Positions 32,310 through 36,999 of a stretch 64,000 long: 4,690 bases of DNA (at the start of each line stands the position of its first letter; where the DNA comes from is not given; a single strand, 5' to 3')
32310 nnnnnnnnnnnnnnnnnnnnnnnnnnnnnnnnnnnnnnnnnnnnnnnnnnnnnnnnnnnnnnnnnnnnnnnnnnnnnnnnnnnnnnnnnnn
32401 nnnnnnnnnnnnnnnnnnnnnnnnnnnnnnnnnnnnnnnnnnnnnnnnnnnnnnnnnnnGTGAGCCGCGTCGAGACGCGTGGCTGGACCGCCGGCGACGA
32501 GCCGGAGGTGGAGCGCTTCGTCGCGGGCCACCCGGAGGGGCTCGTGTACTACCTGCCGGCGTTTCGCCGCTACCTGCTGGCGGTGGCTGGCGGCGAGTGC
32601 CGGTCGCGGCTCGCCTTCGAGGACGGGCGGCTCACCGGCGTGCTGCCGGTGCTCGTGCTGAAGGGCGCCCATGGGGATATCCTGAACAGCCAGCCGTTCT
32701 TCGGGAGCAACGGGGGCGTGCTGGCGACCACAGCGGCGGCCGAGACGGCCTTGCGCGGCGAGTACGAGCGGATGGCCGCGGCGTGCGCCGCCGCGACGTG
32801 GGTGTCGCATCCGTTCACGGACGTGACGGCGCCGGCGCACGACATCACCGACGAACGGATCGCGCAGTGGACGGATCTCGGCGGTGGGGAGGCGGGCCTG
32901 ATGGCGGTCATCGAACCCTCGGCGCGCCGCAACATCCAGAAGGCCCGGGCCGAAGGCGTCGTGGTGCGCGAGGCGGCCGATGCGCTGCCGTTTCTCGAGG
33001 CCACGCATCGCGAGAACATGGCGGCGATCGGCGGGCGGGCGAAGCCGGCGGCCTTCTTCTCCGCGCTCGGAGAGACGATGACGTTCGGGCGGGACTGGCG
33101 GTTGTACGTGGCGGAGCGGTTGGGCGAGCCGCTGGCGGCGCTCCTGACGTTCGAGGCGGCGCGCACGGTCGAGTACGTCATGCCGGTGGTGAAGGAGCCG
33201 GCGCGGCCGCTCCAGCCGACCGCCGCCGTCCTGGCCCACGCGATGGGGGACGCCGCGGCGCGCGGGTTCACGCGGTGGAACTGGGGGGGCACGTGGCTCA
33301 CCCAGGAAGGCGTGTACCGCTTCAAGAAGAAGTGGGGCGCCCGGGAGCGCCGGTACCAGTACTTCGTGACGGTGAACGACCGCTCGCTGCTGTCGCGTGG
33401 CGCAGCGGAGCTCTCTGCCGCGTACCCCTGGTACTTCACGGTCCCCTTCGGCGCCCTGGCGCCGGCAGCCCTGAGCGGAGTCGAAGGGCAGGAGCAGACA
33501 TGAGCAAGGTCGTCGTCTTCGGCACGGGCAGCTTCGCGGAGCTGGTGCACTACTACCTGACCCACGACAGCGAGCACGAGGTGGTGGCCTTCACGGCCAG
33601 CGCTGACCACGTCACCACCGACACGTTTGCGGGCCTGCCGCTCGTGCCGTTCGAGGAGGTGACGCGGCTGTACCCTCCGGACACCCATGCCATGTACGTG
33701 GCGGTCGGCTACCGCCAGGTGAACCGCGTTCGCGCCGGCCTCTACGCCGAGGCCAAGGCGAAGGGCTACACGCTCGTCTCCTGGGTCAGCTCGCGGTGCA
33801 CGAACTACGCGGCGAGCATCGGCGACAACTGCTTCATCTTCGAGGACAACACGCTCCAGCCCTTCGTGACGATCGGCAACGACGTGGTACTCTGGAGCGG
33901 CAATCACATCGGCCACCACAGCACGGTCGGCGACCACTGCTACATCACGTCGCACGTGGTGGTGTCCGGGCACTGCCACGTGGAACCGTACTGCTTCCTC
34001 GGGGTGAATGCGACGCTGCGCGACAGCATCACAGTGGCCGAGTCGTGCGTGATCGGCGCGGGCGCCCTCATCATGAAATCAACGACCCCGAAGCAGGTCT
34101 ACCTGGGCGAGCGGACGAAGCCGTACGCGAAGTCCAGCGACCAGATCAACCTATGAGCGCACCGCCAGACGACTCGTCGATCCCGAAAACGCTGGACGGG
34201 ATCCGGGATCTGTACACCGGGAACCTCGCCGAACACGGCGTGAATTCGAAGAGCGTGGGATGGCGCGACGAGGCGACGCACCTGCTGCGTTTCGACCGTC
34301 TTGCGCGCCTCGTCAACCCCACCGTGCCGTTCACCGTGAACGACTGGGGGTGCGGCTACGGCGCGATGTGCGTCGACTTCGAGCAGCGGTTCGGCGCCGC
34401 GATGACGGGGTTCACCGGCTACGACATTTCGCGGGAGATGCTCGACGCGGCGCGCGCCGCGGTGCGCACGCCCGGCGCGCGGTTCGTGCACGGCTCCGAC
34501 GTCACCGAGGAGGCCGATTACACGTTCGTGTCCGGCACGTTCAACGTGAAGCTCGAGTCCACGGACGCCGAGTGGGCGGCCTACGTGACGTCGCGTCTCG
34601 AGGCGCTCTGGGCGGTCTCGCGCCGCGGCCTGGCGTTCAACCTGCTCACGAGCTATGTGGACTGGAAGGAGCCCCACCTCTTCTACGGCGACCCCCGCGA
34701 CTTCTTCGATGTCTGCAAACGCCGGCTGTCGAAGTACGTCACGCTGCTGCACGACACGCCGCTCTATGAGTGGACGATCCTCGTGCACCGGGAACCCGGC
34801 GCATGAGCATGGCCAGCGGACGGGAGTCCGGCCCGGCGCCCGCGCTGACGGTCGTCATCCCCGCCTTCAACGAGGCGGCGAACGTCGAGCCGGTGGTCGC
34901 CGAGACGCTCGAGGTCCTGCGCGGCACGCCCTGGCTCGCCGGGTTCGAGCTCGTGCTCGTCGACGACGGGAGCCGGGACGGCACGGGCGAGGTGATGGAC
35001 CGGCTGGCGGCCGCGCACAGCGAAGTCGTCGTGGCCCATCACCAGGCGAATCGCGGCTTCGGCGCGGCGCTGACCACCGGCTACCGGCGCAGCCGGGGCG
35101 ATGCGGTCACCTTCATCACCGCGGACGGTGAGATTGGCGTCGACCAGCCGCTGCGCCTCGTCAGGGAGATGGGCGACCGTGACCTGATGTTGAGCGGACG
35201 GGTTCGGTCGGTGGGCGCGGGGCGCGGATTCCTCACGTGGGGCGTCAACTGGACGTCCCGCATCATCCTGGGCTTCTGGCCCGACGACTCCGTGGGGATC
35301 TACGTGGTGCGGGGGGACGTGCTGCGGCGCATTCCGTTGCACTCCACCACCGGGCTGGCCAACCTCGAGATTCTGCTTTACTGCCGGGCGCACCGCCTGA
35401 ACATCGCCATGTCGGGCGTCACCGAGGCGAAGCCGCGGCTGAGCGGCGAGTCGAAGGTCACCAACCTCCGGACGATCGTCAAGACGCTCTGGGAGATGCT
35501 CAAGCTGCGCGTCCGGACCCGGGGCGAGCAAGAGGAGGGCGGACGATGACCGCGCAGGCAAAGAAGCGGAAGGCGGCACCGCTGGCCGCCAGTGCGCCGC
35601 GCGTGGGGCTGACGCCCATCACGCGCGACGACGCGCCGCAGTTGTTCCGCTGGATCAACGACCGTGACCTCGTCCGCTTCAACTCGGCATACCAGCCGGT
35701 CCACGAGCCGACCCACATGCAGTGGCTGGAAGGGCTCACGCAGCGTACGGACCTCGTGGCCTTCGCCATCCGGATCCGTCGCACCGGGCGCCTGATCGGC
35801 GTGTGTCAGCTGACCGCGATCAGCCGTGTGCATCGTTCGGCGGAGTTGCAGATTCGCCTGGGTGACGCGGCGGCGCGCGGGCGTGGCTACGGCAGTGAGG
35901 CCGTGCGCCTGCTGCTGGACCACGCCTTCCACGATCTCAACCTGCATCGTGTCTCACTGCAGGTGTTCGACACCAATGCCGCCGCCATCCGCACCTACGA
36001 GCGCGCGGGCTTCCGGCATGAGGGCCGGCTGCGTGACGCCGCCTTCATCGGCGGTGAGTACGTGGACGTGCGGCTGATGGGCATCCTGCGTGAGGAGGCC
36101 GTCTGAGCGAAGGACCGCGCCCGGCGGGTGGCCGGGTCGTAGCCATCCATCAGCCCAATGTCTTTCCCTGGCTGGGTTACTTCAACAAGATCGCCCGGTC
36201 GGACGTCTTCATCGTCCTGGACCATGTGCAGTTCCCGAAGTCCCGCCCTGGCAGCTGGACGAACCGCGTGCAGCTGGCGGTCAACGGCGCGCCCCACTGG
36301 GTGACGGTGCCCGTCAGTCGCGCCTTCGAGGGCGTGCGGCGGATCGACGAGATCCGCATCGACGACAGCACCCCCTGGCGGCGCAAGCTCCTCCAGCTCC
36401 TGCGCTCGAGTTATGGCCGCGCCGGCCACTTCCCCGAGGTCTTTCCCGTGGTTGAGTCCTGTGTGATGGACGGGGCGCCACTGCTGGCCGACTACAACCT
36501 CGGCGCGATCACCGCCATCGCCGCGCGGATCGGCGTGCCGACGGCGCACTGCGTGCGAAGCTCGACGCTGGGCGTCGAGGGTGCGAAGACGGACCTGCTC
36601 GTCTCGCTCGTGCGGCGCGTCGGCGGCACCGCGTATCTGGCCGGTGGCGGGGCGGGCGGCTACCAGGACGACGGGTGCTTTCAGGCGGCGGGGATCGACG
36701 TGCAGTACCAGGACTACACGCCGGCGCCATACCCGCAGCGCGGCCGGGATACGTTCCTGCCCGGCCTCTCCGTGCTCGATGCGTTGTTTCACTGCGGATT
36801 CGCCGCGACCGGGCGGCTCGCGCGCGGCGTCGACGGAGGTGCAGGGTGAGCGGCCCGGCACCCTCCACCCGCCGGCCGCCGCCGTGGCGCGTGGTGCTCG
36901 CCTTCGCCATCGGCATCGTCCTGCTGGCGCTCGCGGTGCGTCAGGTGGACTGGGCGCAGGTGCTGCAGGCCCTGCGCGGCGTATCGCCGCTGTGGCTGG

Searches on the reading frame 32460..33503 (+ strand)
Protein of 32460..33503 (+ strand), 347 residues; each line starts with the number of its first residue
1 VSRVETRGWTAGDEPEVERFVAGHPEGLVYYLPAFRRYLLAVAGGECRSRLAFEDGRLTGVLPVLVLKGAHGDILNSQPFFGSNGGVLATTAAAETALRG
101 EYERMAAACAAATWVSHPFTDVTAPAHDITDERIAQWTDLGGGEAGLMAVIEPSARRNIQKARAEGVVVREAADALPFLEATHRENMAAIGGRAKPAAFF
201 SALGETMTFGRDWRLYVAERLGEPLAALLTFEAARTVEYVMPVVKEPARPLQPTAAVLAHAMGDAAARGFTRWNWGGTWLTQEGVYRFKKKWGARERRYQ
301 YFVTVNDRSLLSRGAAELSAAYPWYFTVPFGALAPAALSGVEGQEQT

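Call 26: search_protein_families(library=pfam, proteins=[window:32460-33503:+], max_evalue=0.01)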
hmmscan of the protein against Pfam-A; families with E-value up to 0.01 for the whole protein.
window:32460-33503:+ (347 aa): 2 families
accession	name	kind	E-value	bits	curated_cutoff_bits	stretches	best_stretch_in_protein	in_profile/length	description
PF13480.13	Acetyltransf_6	-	1.6e-13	51.4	22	1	155-290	7-143/143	Acetyltransferase (GNAT) domain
PF02388.22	FemAB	-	8.7e-09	35.1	24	1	224-295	307-381/406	FemAB family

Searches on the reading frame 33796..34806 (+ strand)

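Call 29: search_protein_families(library=pfam, proteins=[window:33796-34806:+], max_evalue=0.01)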
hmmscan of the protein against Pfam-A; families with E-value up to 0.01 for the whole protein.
window:33796-34806:+ (336 aa): 4 families
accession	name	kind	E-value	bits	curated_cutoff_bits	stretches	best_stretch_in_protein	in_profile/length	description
PF13649.12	Methyltransf_25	-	1.2e-06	29.5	27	1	182-235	2-55/97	Methyltransferase domain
PF08241.18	Methyltransf_11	-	0.00022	22.2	21.2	1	183-234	2-50/95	Methyltransferase domain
PF08242.18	Methyltransf_12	-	0.00072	20.7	30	1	184-240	3-57/98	Methyltransferase domain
PF13847.12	Methyltransf_31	-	0.0018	18.4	27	1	181-224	7-49/145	Methyltransferase domain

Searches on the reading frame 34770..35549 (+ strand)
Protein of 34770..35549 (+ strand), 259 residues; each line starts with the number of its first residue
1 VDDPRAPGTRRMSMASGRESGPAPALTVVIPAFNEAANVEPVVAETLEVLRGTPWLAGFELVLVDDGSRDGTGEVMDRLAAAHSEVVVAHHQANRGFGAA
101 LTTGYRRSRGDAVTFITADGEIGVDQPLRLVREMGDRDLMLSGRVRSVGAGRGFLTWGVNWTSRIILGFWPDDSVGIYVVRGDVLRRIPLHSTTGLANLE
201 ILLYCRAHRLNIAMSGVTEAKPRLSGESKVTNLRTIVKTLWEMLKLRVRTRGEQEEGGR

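Call 29: search_protein_families(library=pfam, proteins=[window:34770-35549:+], max_evalue=0.01)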
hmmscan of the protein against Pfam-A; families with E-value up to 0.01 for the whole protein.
window:34770-35549:+ (259 aa): 3 families
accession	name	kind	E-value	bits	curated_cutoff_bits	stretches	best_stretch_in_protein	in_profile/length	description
PF00535.33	Glycos_transf_2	-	1.1e-23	84.5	23.3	1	27-160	1-130/168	Glycosyl transferase family 2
PF13641.12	Glyco_tranf_2_3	-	5.7e-08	33.5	27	1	24-119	1-96/230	Glycosyltransferase like family 2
PF10111.15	Glyco_tranf_2_2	-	0.00012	22.2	27.3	1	27-125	1-97/276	Glycosyltransferase like family 2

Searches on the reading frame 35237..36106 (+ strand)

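Call 29: search_protein_families(library=pfam, proteins=[window:35237-36106:+], max_evalue=0.01)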
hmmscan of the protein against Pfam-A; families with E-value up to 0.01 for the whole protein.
window:35237-36106:+ (289 aa): 5 families
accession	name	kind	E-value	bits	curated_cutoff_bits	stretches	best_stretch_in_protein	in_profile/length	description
PF13302.13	Acetyltransf_3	-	5.2e-26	92.4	25.4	1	122-260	1-138/138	Acetyltransferase (GNAT) domain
PF00583.31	Acetyltransf_1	-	5.5e-14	52.9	20.7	1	151-259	10-116/116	Acetyltransferase (GNAT) family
PF13420.13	Acetyltransf_4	-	2e-11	44.6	24.3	1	128-277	4-152/155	Acetyltransferase (GNAT) domain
PF13523.12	Acetyltransf_8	-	7.2e-08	32.6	27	1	131-264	4-142/145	Acetyltransferase (GNAT) domain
PF13508.13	Acetyltransf_7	-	0.00048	20.9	27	1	184-260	12-83/84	Acetyltransferase (GNAT) domain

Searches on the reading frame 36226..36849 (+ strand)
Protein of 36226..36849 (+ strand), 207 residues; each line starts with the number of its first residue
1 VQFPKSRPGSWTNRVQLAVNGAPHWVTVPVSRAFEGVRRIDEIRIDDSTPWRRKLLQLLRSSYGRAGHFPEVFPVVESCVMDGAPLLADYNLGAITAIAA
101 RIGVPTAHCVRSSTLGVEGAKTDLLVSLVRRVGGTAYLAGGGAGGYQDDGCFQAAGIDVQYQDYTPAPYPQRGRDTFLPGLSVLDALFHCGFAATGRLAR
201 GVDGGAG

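Call 29: search_protein_families(library=pfam, proteins=[window:36226-36849:+], max_evalue=0.01)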
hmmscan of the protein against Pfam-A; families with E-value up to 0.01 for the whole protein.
window:36226-36849:+ (207 aa): 1 family
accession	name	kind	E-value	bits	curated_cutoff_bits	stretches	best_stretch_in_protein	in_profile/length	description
PF08889.16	WbqC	-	5.1e-44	151.2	21.3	1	9-194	31-215/218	WbqC-like protein family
